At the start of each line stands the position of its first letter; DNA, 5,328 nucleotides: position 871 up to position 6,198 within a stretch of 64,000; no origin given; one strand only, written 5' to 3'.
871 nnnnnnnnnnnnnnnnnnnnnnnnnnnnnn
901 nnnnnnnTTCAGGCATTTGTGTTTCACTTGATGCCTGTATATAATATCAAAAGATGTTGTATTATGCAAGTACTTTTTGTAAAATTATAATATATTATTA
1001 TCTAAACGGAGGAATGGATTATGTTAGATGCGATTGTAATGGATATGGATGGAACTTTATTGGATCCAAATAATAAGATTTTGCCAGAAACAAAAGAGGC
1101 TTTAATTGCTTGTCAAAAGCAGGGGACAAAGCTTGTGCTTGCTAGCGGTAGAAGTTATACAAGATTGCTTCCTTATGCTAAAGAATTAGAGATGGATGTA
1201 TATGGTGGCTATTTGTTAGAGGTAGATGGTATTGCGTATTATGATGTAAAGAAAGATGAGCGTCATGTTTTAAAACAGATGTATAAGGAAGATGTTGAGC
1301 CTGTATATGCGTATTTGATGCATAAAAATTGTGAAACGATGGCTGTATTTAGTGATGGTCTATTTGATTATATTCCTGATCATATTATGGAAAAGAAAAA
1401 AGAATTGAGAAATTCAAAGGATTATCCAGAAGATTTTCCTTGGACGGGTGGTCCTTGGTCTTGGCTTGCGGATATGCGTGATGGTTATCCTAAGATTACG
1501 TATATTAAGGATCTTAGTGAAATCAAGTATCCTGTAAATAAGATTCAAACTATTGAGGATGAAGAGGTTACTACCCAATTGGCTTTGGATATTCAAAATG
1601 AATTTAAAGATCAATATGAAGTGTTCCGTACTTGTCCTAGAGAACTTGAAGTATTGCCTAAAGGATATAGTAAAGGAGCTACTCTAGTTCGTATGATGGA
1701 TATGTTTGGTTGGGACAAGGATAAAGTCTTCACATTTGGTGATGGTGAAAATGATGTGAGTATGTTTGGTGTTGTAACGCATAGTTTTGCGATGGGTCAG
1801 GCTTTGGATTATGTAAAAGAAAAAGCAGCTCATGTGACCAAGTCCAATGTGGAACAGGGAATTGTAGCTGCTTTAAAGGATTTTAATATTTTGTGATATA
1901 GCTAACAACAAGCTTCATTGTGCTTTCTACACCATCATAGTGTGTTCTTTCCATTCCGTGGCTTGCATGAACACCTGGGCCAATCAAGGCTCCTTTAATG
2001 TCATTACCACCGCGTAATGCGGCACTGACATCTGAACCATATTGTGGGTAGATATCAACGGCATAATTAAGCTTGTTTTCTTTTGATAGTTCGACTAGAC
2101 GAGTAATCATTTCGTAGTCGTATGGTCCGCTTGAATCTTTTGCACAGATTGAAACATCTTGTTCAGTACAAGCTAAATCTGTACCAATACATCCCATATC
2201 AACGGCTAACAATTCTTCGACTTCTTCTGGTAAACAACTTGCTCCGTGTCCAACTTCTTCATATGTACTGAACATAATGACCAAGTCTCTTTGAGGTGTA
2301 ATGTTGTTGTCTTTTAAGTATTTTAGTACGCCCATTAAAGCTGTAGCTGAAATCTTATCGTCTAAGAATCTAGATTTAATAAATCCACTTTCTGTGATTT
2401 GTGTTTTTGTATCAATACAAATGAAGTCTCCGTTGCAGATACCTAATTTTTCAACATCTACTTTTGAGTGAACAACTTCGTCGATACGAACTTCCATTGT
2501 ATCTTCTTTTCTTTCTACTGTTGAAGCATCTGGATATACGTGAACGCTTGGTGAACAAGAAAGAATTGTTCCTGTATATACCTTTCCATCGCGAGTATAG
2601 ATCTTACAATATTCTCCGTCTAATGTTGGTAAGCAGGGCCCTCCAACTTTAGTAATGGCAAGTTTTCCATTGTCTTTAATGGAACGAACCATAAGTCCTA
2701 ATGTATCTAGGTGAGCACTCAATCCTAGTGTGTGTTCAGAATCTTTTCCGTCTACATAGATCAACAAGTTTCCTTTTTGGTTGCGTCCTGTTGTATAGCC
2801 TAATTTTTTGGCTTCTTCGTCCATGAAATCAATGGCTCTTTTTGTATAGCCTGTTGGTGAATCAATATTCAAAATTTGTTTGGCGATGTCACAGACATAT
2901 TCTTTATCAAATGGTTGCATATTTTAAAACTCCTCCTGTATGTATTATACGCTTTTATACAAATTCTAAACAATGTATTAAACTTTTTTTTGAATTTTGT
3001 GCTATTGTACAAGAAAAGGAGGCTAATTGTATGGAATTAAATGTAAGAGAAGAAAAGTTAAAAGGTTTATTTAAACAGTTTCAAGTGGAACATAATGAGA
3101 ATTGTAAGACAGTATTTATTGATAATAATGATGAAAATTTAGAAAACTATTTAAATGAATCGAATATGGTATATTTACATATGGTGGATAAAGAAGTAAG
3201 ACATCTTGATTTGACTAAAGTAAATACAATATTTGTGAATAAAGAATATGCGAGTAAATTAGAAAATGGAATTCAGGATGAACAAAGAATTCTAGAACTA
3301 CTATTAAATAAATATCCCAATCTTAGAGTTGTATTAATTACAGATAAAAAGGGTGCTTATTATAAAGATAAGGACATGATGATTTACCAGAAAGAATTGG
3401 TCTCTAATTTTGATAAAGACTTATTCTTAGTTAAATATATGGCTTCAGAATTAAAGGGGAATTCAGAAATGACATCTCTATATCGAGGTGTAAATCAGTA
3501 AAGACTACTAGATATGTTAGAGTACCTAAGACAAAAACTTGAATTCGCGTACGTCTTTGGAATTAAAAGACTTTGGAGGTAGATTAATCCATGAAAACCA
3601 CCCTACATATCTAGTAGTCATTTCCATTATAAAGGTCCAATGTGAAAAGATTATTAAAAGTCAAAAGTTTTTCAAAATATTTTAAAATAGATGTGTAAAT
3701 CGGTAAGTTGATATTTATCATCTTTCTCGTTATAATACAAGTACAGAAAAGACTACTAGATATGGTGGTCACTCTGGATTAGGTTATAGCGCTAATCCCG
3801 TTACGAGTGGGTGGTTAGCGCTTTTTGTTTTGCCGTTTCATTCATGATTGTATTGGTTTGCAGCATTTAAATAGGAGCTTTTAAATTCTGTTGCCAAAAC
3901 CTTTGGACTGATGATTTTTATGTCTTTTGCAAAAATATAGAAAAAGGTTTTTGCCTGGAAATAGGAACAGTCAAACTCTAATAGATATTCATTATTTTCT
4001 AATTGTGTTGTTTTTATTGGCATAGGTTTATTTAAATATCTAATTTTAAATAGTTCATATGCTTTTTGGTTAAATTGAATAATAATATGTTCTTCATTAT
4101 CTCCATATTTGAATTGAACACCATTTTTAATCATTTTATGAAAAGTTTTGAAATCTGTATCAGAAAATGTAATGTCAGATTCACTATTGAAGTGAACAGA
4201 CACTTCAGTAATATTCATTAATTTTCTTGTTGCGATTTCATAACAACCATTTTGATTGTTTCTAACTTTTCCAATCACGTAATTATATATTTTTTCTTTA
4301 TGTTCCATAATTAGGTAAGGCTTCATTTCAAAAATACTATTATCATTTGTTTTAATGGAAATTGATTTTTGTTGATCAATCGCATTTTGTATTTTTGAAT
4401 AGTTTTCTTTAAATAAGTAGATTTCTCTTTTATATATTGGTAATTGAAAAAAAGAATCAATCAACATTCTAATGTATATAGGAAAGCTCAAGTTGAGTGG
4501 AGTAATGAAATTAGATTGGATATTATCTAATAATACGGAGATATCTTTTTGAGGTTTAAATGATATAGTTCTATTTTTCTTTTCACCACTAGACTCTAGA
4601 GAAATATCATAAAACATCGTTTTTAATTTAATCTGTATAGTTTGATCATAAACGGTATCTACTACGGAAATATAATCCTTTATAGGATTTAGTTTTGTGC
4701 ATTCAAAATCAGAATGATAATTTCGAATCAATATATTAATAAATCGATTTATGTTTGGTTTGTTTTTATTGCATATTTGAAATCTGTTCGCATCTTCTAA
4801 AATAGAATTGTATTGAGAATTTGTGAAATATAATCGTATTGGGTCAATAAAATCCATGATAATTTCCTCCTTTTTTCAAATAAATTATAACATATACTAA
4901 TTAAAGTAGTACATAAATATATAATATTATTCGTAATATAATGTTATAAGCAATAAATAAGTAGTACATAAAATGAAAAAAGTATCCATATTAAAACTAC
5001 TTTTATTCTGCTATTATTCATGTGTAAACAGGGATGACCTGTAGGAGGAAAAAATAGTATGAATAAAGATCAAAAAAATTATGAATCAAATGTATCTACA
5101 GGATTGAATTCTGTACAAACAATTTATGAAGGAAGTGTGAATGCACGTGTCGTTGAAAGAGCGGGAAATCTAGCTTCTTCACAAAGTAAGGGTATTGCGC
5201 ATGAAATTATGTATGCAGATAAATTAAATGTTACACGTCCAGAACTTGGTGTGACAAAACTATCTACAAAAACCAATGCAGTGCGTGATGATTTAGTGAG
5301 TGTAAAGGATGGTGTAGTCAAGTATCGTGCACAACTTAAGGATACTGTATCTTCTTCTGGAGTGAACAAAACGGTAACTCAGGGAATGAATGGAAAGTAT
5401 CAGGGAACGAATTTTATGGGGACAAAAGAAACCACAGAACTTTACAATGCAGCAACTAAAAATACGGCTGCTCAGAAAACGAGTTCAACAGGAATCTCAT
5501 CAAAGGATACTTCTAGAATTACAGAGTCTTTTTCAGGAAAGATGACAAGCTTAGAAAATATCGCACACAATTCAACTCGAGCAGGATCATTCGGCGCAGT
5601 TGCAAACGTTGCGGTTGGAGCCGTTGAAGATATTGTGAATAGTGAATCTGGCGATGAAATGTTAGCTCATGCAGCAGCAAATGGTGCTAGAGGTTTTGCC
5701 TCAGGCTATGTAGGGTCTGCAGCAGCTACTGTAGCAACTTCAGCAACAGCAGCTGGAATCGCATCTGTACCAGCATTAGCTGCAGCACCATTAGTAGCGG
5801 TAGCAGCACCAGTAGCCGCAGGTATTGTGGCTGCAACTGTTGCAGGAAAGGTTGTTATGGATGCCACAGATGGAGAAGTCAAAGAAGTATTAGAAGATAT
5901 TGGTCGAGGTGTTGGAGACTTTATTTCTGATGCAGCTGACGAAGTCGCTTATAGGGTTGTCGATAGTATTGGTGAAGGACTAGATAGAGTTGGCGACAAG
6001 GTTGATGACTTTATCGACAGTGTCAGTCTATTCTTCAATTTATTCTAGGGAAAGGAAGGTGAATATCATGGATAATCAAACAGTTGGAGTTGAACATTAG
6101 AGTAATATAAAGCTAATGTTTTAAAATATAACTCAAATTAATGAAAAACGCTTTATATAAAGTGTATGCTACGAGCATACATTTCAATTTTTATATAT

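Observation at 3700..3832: Orphan structured small RNA with perfect consensus promoter and intrinsic terminator in the cas-proximal insert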

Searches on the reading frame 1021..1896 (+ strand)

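Call 17: search_protein_families(library=pfam, proteins=[window:1021-1896:+], max_evalue=0.01)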
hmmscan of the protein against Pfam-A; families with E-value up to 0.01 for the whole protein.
window:1021-1896:+ (291 aa): 5 families
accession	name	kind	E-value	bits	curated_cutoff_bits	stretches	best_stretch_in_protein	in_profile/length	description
PF08282.18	Hydrolase_3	-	1.8e-51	175.8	20.9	1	5-285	1-255/255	haloacid dehalogenase-like hydrolase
PF05116.19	S6PP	-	1.7e-12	47.9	20.3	2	200-289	148-246/247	Sucrose-6F-phosphate phosphohydrolase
PF00702.32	Hydrolase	-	1.4e-09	39.1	26.4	0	19-114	98-181/191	haloacid dehalogenase-like hydrolase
PF12710.13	HAD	-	0.00034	21.5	27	0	19-70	84-137/189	haloacid dehalogenase-like hydrolase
PF13344.12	Hydrolase_6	-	0.001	19.5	27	1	5-56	1-51/101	Haloacid dehalogenase-like hydrolase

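Call 18: search_protein_families(library=padloc, proteins=[window:1021-1896:+], max_evalue=0.01)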
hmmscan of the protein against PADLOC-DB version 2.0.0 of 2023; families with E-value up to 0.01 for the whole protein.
window:1021-1896:+ (291 aa): 0 families

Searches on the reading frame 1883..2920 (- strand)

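Call 17: search_protein_families(library=pfam, proteins=[window:1883-2920:-], max_evalue=0.01)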
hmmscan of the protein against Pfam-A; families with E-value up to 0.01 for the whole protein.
window:1883-2920:- (345 aa): 3 families
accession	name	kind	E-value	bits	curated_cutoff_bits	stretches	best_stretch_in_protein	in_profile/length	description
PF05343.19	Peptidase_M42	-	3.5e-75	253.2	23.2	1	50-337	1-292/292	M42 glutamyl aminopeptidase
PF04389.22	Peptidase_M28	-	6.8e-05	23.1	21.3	0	187-225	32-70/193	Peptidase family M28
PF01546.33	Peptidase_M20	-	8.9e-05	22.9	24.6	1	179-329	26-189/206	Peptidase family M20/M25/M40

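Call 18: search_protein_families(library=padloc, proteins=[window:1883-2920:-], max_evalue=0.01)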
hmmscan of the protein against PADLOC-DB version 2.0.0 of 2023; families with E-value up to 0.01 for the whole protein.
window:1883-2920:- (345 aa): 0 families

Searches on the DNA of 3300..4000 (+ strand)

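Call 14: search_rna_families(source=window, start=3300, end=4000, threshold=evalue, max_evalue=10, show_alignments=3)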
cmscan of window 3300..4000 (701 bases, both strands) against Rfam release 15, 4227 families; matches with E-value up to 10: 4.
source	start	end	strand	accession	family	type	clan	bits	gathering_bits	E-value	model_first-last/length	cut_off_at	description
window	3383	3435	+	RF03735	mir-1502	Gene; miRNA;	-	19.8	66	2.3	1-59/59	no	mir-1502 microRNA precursor family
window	3886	3953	+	RF03100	RAGATH-27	Gene; sRNA;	-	19.1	76.1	5.9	1-86/86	no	RAGATH-27 RNA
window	3579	3786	-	RF04174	MIR4208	Gene; miRNA;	-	18.4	140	4.9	1-191/191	no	MIR4208 microRNA precursor family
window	3372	3426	+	RF00276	SNORD52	Gene; snRNA; snoRNA; CD-box;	CL00063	14.3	45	5.2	1-67/67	no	Small nucleolar RNA SNORD52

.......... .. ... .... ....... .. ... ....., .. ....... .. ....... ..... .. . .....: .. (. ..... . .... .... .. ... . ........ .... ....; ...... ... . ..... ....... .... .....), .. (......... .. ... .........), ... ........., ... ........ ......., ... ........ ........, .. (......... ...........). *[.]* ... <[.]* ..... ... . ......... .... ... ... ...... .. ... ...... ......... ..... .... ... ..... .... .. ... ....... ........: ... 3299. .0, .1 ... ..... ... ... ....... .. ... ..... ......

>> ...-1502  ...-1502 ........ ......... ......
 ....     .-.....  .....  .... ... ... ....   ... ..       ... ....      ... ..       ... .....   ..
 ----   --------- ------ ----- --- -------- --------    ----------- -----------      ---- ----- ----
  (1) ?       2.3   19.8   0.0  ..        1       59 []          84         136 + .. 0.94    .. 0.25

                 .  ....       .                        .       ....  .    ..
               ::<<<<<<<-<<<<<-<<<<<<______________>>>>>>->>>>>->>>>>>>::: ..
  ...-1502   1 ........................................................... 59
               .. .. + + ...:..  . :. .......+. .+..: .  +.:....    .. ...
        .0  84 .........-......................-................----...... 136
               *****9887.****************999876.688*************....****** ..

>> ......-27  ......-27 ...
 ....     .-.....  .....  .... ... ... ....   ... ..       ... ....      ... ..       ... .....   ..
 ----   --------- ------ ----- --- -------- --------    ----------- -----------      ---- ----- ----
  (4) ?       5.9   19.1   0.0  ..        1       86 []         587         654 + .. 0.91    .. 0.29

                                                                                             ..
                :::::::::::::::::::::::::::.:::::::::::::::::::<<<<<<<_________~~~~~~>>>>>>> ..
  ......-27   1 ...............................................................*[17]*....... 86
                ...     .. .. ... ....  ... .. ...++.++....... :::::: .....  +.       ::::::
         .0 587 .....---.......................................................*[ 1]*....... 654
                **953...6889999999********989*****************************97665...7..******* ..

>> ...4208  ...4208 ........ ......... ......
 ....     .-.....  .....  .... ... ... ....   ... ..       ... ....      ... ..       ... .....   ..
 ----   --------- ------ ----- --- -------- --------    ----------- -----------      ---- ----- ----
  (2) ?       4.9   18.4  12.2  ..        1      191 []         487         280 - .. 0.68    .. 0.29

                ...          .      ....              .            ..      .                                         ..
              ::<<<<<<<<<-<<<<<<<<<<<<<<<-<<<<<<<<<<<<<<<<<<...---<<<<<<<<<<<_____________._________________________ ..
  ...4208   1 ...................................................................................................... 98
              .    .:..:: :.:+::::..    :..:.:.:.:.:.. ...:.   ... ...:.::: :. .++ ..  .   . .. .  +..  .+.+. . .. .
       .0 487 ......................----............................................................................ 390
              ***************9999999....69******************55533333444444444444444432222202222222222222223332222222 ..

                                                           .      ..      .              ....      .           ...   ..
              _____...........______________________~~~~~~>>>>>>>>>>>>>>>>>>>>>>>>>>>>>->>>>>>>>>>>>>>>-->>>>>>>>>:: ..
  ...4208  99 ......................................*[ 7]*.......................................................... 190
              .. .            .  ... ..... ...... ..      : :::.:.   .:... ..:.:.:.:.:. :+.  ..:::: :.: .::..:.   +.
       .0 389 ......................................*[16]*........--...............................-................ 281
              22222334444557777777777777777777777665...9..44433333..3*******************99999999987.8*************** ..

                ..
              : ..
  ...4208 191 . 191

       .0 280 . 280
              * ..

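Call 69: build_rna_model(alignment_id=A2, structure=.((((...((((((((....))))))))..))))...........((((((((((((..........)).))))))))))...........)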
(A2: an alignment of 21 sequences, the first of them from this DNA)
Model R1 built from alignment A2 (21 sequences, 91 columns); structure: as given.
model positions 90; base pairs 24; branch points 1; effective number of sequences 1.07; information 0.634 bits per position. Calibrated on 0.2 Mb of random sequence (short: E-values are rough).
structure used (alignment columns):
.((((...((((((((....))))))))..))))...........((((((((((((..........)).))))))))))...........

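Call 70: search_with_rna_model(model_id=R1, sources=[window, L004, L005, L006, L007, L008], max_evalue=10)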
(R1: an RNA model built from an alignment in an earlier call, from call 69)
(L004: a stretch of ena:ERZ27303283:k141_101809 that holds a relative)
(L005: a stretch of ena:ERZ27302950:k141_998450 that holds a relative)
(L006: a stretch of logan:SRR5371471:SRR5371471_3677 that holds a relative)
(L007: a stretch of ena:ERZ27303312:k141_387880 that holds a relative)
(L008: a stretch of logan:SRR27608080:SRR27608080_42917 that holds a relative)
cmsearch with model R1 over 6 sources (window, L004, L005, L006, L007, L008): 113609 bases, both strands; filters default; matches with E-value up to 10: 2.
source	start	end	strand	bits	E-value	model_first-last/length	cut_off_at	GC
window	3743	3833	+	107.2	3.9e-26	1-90/90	no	0.44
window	49888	49984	+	18.8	0.018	1-90/90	no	0.3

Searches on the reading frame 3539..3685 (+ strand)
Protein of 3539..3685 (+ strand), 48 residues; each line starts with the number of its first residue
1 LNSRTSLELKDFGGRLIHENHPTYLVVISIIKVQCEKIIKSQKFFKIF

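Call 17: search_protein_families(library=pfam, proteins=[window:3539-3685:+], max_evalue=0.01)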
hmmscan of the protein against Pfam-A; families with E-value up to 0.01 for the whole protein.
window:3539-3685:+ (48 aa): 0 families

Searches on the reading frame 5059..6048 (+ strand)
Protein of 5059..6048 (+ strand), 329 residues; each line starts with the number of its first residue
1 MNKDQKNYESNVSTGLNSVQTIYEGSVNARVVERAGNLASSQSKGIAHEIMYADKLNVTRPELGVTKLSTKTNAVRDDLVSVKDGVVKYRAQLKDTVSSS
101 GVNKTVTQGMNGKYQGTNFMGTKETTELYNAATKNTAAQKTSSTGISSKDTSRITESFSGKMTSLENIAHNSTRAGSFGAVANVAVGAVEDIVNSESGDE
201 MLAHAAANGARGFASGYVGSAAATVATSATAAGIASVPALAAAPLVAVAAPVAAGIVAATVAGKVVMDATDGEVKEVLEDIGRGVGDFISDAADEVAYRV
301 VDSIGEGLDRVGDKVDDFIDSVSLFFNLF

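Call 17: search_protein_families(library=pfam, proteins=[window:5059-6048:+], max_evalue=0.01)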
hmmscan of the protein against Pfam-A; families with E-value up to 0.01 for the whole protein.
window:5059-6048:+ (329 aa): 0 families

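Call 18: search_protein_families(library=padloc, proteins=[window:5059-6048:+], max_evalue=0.01)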
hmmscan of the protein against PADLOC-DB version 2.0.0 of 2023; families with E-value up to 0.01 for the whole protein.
window:5059-6048:+ (329 aa): 0 families

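Call 73: search_protein_families(library=ncbifam, proteins=[window:5059-6048:+], max_evalue=0.1)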
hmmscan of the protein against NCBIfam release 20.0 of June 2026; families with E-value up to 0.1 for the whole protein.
window:5059-6048:+ (329 aa): 0 families

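Call 74: search_solved_structures(query=window:5059-6048:+, max_evalue=1)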
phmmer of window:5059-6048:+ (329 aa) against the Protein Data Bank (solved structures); distinct sequences matched with E-value up to 1: 0.
